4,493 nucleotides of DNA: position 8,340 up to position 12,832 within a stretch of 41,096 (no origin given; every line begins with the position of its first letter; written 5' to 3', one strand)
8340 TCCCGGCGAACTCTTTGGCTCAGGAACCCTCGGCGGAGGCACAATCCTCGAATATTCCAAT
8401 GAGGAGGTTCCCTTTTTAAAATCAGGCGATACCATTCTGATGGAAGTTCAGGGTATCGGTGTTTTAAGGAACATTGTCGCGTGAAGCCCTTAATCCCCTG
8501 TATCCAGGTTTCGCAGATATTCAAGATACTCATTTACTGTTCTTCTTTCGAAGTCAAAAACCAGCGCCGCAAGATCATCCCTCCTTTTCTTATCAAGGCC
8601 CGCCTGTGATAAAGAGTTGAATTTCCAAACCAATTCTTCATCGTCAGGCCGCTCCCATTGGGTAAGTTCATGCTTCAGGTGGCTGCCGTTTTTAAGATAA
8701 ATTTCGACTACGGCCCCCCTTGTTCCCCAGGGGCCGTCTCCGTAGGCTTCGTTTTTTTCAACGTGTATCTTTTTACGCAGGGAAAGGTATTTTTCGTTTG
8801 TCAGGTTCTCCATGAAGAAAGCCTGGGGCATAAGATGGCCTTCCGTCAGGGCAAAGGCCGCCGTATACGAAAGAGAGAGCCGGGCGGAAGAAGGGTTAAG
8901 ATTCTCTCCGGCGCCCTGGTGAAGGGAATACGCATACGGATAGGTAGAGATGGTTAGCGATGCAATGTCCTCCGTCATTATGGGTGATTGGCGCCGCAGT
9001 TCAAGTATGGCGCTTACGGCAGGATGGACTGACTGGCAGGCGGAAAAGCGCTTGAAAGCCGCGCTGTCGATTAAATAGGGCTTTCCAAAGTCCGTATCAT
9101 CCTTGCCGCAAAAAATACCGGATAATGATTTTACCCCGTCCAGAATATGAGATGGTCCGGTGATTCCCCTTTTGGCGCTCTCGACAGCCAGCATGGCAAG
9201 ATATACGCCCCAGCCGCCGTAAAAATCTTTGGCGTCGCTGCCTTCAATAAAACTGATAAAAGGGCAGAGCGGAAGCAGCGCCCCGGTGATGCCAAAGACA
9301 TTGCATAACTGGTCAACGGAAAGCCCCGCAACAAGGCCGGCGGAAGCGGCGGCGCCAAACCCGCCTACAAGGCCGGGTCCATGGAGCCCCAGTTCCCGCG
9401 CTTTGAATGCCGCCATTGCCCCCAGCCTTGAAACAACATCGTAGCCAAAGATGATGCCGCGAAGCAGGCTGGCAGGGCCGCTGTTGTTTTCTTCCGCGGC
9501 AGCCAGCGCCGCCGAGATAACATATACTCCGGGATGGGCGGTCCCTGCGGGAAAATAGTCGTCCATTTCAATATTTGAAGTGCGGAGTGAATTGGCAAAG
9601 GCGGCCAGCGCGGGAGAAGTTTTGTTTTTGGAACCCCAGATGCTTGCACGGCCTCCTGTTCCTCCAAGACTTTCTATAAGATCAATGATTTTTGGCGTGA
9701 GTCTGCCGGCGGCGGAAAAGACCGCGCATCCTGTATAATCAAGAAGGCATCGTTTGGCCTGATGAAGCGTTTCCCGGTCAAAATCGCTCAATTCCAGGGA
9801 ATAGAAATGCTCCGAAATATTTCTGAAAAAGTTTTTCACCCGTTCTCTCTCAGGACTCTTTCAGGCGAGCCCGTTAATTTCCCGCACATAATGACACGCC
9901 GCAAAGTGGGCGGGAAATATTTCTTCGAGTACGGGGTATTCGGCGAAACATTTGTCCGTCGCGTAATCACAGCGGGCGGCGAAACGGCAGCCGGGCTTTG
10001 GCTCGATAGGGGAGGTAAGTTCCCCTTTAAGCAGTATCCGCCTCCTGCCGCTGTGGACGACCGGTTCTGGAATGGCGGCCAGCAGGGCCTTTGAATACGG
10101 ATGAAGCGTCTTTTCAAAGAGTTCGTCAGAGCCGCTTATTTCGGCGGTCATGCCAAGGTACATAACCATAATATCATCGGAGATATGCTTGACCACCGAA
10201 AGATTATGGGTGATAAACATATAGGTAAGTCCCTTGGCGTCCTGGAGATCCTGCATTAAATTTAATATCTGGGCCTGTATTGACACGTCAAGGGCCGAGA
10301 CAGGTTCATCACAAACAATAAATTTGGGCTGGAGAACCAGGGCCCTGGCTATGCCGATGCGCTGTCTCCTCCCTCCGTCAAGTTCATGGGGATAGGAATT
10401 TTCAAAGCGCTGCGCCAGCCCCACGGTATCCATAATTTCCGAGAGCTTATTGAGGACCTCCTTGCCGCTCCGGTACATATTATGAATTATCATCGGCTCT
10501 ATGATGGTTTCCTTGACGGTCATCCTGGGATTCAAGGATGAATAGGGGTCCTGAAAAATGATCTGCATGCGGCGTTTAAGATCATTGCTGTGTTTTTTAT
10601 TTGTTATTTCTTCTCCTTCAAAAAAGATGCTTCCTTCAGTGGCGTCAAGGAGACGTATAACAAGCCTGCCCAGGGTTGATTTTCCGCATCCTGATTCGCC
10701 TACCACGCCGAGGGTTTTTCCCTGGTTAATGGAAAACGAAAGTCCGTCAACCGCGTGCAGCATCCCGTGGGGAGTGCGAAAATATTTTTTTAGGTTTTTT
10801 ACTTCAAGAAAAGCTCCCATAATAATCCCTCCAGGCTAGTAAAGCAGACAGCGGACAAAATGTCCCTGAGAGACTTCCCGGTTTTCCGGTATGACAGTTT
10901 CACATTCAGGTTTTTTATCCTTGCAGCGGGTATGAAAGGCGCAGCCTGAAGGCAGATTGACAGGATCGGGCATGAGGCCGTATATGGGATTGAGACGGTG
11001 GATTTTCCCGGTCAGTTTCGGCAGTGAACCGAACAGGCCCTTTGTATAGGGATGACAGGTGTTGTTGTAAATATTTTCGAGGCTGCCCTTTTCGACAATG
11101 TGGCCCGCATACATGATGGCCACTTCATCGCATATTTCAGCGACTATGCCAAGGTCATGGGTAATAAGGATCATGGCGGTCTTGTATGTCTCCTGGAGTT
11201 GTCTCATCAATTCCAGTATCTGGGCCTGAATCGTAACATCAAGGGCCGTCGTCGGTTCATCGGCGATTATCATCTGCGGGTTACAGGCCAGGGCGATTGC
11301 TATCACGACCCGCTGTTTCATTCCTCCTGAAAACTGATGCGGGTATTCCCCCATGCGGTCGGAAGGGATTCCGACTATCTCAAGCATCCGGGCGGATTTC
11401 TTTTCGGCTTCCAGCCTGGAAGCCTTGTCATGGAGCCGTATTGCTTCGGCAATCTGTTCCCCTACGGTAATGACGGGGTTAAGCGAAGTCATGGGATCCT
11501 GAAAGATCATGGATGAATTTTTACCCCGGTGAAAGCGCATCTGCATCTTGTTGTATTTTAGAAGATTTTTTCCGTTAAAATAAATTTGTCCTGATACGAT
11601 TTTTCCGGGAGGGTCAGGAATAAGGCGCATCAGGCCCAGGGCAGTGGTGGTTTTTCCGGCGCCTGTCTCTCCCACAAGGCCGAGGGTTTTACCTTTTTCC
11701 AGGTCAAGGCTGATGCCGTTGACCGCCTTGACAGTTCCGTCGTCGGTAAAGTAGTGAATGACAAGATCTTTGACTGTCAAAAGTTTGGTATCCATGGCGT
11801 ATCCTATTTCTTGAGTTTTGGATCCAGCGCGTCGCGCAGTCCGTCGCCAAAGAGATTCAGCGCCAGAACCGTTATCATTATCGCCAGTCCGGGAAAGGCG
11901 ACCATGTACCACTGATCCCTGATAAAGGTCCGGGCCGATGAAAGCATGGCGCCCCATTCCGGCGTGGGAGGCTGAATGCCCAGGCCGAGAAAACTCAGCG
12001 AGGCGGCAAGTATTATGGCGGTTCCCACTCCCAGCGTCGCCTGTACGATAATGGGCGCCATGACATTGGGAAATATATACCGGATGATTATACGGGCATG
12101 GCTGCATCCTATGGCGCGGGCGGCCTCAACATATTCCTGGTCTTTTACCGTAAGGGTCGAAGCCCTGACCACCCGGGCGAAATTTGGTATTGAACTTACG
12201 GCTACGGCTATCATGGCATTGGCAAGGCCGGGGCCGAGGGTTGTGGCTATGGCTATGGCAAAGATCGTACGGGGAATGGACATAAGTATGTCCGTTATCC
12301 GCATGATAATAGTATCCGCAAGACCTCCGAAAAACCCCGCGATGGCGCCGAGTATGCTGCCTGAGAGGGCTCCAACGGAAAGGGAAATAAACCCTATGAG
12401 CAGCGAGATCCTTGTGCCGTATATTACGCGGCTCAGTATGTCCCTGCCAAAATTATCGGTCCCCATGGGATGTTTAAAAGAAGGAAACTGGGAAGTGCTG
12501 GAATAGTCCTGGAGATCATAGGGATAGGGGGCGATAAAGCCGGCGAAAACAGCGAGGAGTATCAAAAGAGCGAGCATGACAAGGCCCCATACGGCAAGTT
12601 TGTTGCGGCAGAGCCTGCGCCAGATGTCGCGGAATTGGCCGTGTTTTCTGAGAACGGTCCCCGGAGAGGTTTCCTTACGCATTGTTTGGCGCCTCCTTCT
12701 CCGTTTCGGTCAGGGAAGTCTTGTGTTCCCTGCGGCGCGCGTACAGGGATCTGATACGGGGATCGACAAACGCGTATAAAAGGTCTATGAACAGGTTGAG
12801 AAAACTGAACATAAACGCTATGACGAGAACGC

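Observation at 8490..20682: LacI-controlled nine-gene operon joining two MmgE/PrpD enzymes, an EPSP-synthase-fold enzyme and an Opp-type importer, with a divergent DASS-like permease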

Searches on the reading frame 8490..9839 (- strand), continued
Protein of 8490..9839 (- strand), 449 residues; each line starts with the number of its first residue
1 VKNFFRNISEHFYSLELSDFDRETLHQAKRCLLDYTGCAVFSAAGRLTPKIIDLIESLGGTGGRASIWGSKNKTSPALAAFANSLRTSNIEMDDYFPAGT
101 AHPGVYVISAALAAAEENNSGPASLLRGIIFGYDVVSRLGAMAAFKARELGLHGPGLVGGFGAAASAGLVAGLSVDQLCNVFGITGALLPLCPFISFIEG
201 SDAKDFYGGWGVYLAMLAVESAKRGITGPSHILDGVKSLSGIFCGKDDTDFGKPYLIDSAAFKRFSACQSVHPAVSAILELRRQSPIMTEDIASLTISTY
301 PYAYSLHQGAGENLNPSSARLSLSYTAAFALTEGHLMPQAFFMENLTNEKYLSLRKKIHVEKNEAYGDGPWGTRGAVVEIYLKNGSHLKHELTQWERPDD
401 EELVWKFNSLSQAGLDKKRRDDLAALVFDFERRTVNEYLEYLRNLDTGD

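Call 68: search_protein_families(library=ncbifam, proteins=[L105:206-1465:+, L105:8920-9963:+], max_evalue=1e-10)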
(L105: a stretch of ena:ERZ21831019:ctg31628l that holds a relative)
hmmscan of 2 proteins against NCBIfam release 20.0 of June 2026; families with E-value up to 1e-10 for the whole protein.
L105:206-1465:+ (419 aa): 0 families

L105:8920-9963:+ (347 aa): 0 families

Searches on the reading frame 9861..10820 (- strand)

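Call 3: search_protein_families(library=pfam, proteins=[window:9861-10820:-])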
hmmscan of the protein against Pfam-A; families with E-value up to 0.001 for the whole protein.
window:9861-10820:- (319 aa): 6 families
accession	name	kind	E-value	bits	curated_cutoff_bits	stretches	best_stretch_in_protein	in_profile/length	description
PF00005.33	ABC_tran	-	3.5e-31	109.1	25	1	25-174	2-136/137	ABC transporter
PF08352.17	oligo_HPY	-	3.6e-16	59.8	27.1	1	227-291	2-65/65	Oligopeptide/dipeptide transporter, C-terminal region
PF13166.12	AAA_13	-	7.7e-05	22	36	1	164-216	526-580/713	AAA domain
PF13401.12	AAA_22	-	0.00063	20.5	27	0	38-103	9-33/130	AAA domain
PF13304.12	AAA_21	-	0.00063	20.3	27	0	162-210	253-303/304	AAA domain, putative AbiEii toxin, Type IV TA system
PF19263.5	DUF5906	-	0.00083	20.4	27.6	0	40-130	2-98/114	Family of unknown function (DUF5906)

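Call 4: search_protein_families(library=ncbifam, proteins=[window:9861-10820:-])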
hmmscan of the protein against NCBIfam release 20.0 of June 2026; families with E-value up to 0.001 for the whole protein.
window:9861-10820:- (319 aa): 188 families (the best 25 are shown)
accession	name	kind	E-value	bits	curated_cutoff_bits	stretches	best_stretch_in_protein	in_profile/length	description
NF008453.0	PRK11308.1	subfamily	6.9e-111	370.7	408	1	8-315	16-329/334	dipeptide ABC transporter ATP-binding protein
NF011659.0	PRK15079.1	equivalog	1.6e-109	365.6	540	1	4-313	20-332/334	murein tripeptide/oligopeptide ABC transporter ATP binding protein OppF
NF043071.1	DppF_dipep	equivalog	3.1e-96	322.7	660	1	6-312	15-327/331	dipeptide ABC transporter ATP-binding subunit DppF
NF043078.1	MMSYN1_0168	equivalog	5.2e-81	273.1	800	3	126-254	473-601/649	oligopeptide ABC transporter ATP-binding protein OppF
NF007613.0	PRK10261.1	equivalog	1.2e-79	268.4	1077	1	21-275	337-593/623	glutathione ABC transporter ATP-binding protein GsiA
NF007010.1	PRK09473.1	subfamily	5.3e-71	239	575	1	5-312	2-314/318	oligopeptide ABC transporter ATP-binding protein OppD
NF011713.0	PRK15134.1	equivalog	7.5e-65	219.5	834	1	15-248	286-527/529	microcin C ABC transporter ATP-binding protein YejF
TIGR02769.1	nickel_nikE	equivalog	1.1e-62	212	332.55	1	14-251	12-254/265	nickel import ATP-binding protein NikE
NF008246.0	PRK11022.1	equivalog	7.7e-62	209.2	541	1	3-314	2-319/326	dipeptide ABC transporter ATP-binding protein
NF043079.1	MMSYN1_0167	equivalog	2e-59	201.8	740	2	84-308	307-531/561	oligopeptide ABC transporter ATP-binding protein OppD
NF011692.0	PRK15112.1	equivalog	1.1e-56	192.4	452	1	3-249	4-253/269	putrescine export ABC transporter ATP-binding protein SapF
NF007739.0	PRK10419.1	subfamily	9.3e-56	189.3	354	1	16-250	20-254/268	nickel ABC transporter ATP-binding protein NikE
TIGR02770.1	nickel_nikD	equivalog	7e-50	169.5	318.7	1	24-249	2-228/230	nickel import ATP-binding protein NikD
NF047576.1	opine_ATP_CntF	equivalog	6.6e-49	166.5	385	1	5-249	3-252/264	staphylopine uptake ABC transporter ATP-binding protein CntF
NF047578.1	opine_ATP_CntD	equivalog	3.9e-48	164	380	1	5-249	3-252/266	staphylopine uptake ABC transporter ATP-binding protein CntD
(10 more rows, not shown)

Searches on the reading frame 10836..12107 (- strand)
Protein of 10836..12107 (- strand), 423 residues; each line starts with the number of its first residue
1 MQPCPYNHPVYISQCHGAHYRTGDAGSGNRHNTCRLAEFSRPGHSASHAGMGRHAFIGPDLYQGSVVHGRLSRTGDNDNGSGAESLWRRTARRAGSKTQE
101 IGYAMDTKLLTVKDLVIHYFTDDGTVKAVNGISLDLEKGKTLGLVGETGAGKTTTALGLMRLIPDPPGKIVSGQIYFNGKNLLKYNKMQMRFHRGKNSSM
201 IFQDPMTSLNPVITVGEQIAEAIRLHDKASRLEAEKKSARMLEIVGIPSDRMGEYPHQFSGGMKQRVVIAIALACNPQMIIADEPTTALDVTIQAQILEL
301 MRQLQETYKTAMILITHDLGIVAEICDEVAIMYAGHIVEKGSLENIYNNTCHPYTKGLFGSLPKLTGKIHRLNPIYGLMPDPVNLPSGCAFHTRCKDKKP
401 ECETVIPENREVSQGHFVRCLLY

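Call 3: search_protein_families(library=pfam, proteins=[window:10836-12107:-])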
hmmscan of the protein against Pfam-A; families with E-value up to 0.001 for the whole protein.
window:10836-12107:- (423 aa): 3 families
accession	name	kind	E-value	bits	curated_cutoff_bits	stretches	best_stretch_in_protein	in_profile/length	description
PF00005.33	ABC_tran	-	5e-28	98.9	25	1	130-287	2-137/137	ABC transporter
PF08352.17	oligo_HPY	-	1.2e-17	64.5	27.1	1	338-402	1-65/65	Oligopeptide/dipeptide transporter, C-terminal region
PF13304.12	AAA_21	-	1.1e-05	26.1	27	1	253-322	232-303/304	AAA domain, putative AbiEii toxin, Type IV TA system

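Call 4: search_protein_families(library=ncbifam, proteins=[window:10836-12107:-])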
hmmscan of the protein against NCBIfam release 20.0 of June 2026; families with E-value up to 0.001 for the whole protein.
window:10836-12107:- (423 aa): 185 families (the best 25 are shown)
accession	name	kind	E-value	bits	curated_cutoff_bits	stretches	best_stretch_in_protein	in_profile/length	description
NF007010.1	PRK09473.1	subfamily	8.9e-104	346.6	575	1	109-420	1-311/318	oligopeptide ABC transporter ATP-binding protein OppD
NF008246.0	PRK11022.1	equivalog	5.1e-95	318.3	541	1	109-420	3-314/326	dipeptide ABC transporter ATP-binding protein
NF043079.1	MMSYN1_0167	equivalog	1.2e-90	305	740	2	188-396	298-508/561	oligopeptide ABC transporter ATP-binding protein OppD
NF007613.0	PRK10261.1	equivalog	6.7e-90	302.3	1077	1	107-366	10-276/623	glutathione ABC transporter ATP-binding protein GsiA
NF008453.0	PRK11308.1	subfamily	1.3e-86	290.8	408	1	116-420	19-323/334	dipeptide ABC transporter ATP-binding protein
NF011659.0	PRK15079.1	equivalog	1.3e-81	273.9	540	1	111-421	22-329/334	murein tripeptide/oligopeptide ABC transporter ATP binding protein OppF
NF011713.0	PRK15134.1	equivalog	3.3e-78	263.6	834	1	105-364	1-262/529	microcin C ABC transporter ATP-binding protein YejF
NF043071.1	DppF_dipep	equivalog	1.2e-74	251.7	660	1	107-420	11-324/331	dipeptide ABC transporter ATP-binding subunit DppF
NF047576.1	opine_ATP_CntF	equivalog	6.2e-70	235.4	385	1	109-367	2-258/264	staphylopine uptake ABC transporter ATP-binding protein CntF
TIGR02770.1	nickel_nikD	equivalog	7.2e-70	234.9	318.7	1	129-359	2-226/230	nickel import ATP-binding protein NikD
NF047578.1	opine_ATP_CntD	equivalog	5.3e-69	232.4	380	1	109-368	2-259/266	staphylopine uptake ABC transporter ATP-binding protein CntD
NF043078.1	MMSYN1_0168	equivalog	3e-60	204.6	800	3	240-364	475-599/649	oligopeptide ABC transporter ATP-binding protein OppF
NF011674.0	PRK15093.1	equivalog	2.8e-57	194.3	627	1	109-412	3-314/330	putrescine export ABC transporter ATP-binding protein SapD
TIGR02769.1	nickel_nikE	equivalog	1.1e-54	185.7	332.55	1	116-345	9-237/265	nickel import ATP-binding protein NikE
NF007739.0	PRK10419.1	subfamily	2e-49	168.6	354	1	108-342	2-235/268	nickel ABC transporter ATP-binding protein NikE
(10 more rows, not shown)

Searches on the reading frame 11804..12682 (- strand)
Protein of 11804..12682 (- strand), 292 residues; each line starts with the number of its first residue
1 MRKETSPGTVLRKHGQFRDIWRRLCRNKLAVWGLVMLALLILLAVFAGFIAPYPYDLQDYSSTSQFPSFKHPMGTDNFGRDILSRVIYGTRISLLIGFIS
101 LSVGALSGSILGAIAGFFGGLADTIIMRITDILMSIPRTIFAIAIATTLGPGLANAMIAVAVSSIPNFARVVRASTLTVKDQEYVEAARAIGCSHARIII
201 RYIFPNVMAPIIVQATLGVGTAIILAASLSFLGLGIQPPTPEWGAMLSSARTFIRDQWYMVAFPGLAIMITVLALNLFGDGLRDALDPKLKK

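Call 3: search_protein_families(library=pfam, proteins=[window:11804-12682:-])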
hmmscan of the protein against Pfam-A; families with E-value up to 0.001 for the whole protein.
window:11804-12682:- (292 aa): 2 families
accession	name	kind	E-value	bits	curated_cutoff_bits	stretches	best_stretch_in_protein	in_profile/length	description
PF00528.27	BPD_transp_1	-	6.5e-34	117.7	26.4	1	108-292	1-184/184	Binding-protein-dependent transport system inner membrane component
PF12911.12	OppC_N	-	8.7e-19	67.6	23.9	1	16-62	2-48/53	N-terminal TM domain of oligopeptide transport permease C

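Call 4: search_protein_families(library=ncbifam, proteins=[window:11804-12682:-])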
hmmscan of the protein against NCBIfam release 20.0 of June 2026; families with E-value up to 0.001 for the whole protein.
window:11804-12682:- (292 aa): 29 families (the best 25 are shown)
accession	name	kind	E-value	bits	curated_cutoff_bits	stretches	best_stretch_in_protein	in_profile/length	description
NF045476.1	Opp4C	equivalog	2.2e-96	322.4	350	1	18-289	4-278/278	oligopeptide ABC transporter permease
NF011662.0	PRK15082.1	equivalog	5.3e-95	318.3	484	1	16-292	25-302/303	glutathione ABC transporter permease GsiD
NF045473.1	Opp1C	equivalog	2.2e-89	299.4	350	1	25-290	2-267/267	nickel/cobalt ABC transporter permease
NF007376.0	PRK09881.1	equivalog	1.6e-88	296.6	434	1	18-290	22-293/298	D,D-dipeptide ABC transporter permease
NF008160.0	PRK10913.1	equivalog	2.9e-87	292.9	483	1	16-292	18-300/300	dipeptide ABC transporter permease DppC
NF045474.1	Opp2C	equivalog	3.6e-87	291.9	300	1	60-287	9-236/236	nickel transporter permease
TIGR02790.1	nickel_nikC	equivalog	5.4e-85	285.1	358.45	1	31-287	2-258/258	nickel ABC transporter permease subunit NikC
NF007738.0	PRK10417.1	equivalog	1.3e-76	257.7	335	1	31-291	12-272/277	nickel ABC transporter permease subunit NikC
NF045475.1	Opp3C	equivalog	8.3e-69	232.2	450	2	72-291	109-328/328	oligopeptide ABC transporter permease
NF047573.1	opine_perm_CntC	exception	3.2e-68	230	440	1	20-290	1-271/271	staphylopine uptake ABC transporter permease subunit CntC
NF011935.0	PRK15406.1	equivalog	2.2e-62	211.6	433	1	17-289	26-300/302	oligopeptide ABC transporter permease OppC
NF011691.0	PRK15111.1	equivalog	2.4e-54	184.9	379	1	13-287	12-292/296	putrescine export ABC transporter permease SapC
NF043080.1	MMSYN1_0166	equivalog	1.2e-45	155.8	370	1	17-290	27-305/307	oligopeptide ABC transporter permease OppC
NF011596.0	PRK15021.1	subfamily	8.9e-31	107.2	439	1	66-289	116-338/341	microcin C ABC transporter permease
TIGR01097.1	PhnE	equivalog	2.3e-09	37.1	216.7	1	34-286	8-251/252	phosphonate ABC transporter, permease protein PhnE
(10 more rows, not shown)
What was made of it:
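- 11804..12682 (-): OppC-type permease. Calls 3 and 4.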
